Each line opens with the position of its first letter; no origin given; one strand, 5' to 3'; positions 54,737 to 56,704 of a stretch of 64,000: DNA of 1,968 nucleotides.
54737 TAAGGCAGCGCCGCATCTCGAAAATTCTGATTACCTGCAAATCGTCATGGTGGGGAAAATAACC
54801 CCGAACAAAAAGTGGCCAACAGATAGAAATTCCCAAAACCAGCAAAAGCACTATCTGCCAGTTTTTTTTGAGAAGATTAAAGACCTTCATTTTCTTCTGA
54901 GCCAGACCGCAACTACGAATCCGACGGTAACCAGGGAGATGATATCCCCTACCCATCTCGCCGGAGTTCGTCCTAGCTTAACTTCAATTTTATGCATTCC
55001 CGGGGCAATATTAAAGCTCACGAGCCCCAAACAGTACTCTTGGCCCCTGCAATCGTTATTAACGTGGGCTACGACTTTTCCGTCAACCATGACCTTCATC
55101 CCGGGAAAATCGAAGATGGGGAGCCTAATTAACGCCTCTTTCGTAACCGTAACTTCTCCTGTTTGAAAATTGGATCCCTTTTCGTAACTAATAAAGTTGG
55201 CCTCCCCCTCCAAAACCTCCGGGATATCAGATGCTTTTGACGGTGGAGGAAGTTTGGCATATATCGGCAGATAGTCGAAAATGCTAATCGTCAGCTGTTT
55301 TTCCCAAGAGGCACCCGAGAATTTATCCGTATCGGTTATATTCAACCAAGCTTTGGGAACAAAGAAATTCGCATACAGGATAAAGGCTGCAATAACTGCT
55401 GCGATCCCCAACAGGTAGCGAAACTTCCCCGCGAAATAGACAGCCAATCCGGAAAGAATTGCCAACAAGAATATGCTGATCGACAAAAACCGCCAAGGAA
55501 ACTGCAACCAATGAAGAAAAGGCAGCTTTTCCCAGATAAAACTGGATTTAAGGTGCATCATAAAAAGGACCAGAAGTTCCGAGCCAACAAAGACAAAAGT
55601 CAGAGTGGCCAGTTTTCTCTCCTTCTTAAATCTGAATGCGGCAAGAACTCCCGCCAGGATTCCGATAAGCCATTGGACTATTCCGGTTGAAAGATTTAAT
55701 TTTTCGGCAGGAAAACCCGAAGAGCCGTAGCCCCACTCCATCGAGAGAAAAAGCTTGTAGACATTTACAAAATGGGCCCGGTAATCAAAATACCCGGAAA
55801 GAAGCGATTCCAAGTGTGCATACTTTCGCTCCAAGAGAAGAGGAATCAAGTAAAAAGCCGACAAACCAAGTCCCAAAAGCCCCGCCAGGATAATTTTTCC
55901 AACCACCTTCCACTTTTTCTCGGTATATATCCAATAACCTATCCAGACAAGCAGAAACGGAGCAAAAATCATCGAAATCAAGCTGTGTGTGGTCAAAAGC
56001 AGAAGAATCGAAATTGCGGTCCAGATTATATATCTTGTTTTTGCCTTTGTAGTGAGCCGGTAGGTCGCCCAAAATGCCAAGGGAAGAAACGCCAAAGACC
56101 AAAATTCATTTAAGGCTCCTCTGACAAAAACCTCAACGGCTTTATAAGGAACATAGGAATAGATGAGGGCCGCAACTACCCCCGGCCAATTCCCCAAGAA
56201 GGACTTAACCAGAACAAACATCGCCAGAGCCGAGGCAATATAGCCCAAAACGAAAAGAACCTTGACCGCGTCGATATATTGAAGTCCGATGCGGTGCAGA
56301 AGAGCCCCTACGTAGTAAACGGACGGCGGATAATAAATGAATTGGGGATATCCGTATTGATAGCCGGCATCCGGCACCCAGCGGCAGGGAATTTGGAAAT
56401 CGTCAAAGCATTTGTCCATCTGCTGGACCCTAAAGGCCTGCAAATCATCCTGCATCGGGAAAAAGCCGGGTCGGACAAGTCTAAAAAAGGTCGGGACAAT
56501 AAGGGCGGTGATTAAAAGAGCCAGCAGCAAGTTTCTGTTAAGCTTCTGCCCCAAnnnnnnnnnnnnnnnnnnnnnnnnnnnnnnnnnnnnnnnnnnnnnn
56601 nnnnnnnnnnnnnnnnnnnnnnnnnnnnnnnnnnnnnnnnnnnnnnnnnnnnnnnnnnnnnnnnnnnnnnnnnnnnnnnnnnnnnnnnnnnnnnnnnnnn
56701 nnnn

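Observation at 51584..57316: Three-gene paralog array of a second GT-C-like family, one member fused to an N-terminal GT2 domain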

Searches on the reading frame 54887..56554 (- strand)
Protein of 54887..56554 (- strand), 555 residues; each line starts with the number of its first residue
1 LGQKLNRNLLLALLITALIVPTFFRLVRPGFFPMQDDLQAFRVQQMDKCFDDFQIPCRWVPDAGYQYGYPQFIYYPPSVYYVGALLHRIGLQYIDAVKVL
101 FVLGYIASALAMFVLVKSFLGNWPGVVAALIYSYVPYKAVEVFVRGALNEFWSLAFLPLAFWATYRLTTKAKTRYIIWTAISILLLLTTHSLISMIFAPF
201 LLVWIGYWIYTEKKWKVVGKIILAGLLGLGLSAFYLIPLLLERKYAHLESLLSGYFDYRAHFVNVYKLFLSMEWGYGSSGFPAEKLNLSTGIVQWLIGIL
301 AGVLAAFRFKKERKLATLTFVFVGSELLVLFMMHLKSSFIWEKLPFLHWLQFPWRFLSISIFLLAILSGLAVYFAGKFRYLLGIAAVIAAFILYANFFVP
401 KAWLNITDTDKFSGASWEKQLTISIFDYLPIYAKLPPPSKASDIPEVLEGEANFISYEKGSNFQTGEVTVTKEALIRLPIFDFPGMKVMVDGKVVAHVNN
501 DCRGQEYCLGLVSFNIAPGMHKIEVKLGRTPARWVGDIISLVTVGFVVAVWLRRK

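Call 37: predict_structure(alignment_id=A3)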
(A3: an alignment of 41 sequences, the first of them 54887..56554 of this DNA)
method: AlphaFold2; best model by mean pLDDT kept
length: 555 residues; sequences in the alignment: 41
mean_pLDDT: 83.2   pTM: 0.87
mean pLDDT of the five models: 83.2, 82.6, 82.1, 81.0, 77.9
residues with pLDDT >= 90: 278; 70-90: 166; 50-70: 82; < 50: 29
segments of 3 or more residues with pLDDT < 50: 1-4, 71-73, 247-255, 275-284
pLDDT, mean of each block of 10 residues (from residue 1): 66 94 78 63 83 76 57 67 92 88 94 98 97 86 73 95 97 94 93 91 98 95 97 89 55 51 76 49 58 92 97 97 96 86 77 86 97 96 96 83 63 68 57 62 87 91 90 91 86 91 73 93 90 93 94 75
secondary structure, 60 per line:
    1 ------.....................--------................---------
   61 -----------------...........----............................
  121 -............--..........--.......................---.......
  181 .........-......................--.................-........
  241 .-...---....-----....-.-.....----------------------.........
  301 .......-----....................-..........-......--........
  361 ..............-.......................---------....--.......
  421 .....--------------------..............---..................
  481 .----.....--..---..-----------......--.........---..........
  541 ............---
elements in order: H7-27 H36-51 H78-88 H93-120 H122-133 H136-145 H148-170 H174-189 H191-212 H215-231 H233-241 H249-252 H258-261 H265-269 H292-307 H313-332 H335-343 H345-350 H353-374 H376-398 H408-411 H414-425 E446-459 E463-481 E486-490 E511-516 E519-527 H531-552

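Call 40: fold_search(model_id=the predicted structure, library=pdb)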
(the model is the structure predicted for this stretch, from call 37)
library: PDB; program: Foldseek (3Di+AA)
matches with E <= 10: 364; with E <= 0.001: 5
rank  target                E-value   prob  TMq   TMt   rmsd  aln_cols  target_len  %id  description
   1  3waj                  1.8e-04  1.00  0.39  0.28  10.9       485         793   15  Crystal structure of the Archaeoglobus fulgidus oligosaccharyltransferase (O29867_ARCFU) complex with Zn and sulfate (released 2013-10-30)
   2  5gmy_A                2.6e-04  1.00  0.40  0.27  11.4       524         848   16  Crystal structure of the Archaeoglobus fulgidus oligosaccharyltransferase (O29867_ARCFU) tethered with an acceptor pep (released 2017-02-01)
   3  8pn9_A                5.9e-04  1.00  0.41  0.36  11.1       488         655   14  Structure of human oligosaccharyltransferase OST-A complex bound to NGI-1 (released 2024-05-08)
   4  6gxc_A                7.9e-04  1.00  0.43  0.35   8.8       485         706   15  Bacterial oligosaccharyltransferase PglB in complex with an inhibitory peptide and a reactive lipid-linked oligosaccha (released 2018-11-14)
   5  5ogl_A                8.6e-04  1.00  0.43  0.35   8.7       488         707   15  Structure of bacterial oligosaccharyltransferase PglB in complex with an acceptor peptide and an lipid-linked oligosac (released 2017-10-25)
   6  7oci_F                1.9e-03  1.00  0.40  0.36  12.7       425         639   15  Cryo-EM structure of yeast Ost6p containing oligosaccharyltransferase complex (released 2022-02-16)
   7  9n9j_I                2.2e-03  1.00  0.38  0.31  20.0       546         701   12  Structure of a GRP94 folding intermediate engaged with a CCDC134- and FKBP11-bound secretory translocon (released 2025-11-19)
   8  6s7t_A                2.3e-03  1.00  0.37  0.30  15.9       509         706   14  Cryo-EM structure of human oligosaccharyltransferase complex OST-B (released 2019-12-18)
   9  8if8_B                3.4e-03  1.00  0.43  0.39  13.0       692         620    9  Arabinosyltransferase AftA (released 2023-05-31)
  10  3rce_A                3.8e-03  1.00  0.41  0.34  13.3       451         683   15  Bacterial oligosaccharyltransferase PglB (released 2011-06-15)
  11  6s7o_A                5.8e-03  1.00  0.38  0.33  12.6       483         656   13  Cryo-EM structure of human oligosaccharyltransferase complex OST-A (released 2019-12-18)
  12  8b6l_I                7.8e-03  1.00  0.36  0.29  20.3       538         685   12  Subtomogram average of the human Sec61-TRAP-OSTA-translocon (released 2022-12-07)
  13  8age_A                9.2e-03  1.00  0.37  0.33  12.8       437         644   14  Structure of yeast oligosaccharylransferase complex with acceptor peptide bound (released 2022-12-07)
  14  9s6t_A                1.1e-02  1.00  0.42  0.48  14.7       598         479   14  Ternary cryo-EM structure of chicken ALG12 with Dol25-PP-GlcNAc2Man7, Dol25-P-Man, and Fab (released 2026-03-18)
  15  9i5k_A                1.2e-02  1.00  0.41  0.45   9.6       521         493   12  Structure of the Chaetomium thermophilum Pmt4 homodimer (C2 symmetry) (released 2025-12-24)
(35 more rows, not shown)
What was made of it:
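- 55220..56536 (-): GT-C transmembrane core of C (residues 261-699, TM1-TM11). Foldseek top hits are AglB, STT3, PglB, AftA, ALG12, Pmt4, EmbC and ArnT (call 40).
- On GT-C fold glycosyltransferases: The top 26 Foldseek PDB hits are all GT-C enzymes, with E 1.8e-4 to 6e-2, probability 0.77-1.0 and TM 0.25-0.44 (calls 37, 40).
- Closest known: Heteromeric or paralogous GT-C enzymes. Same: Paralogous GT-C proteins are encoded or act together, and both appear among the fold matches (call 40).
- Closest known: Heteromeric or paralogous GT-C enzymes. Different: Sequence identity in the Foldseek alignments to these proteins is about 8-13% (call 40).
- ALG12 is among the fold matches (call 40).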
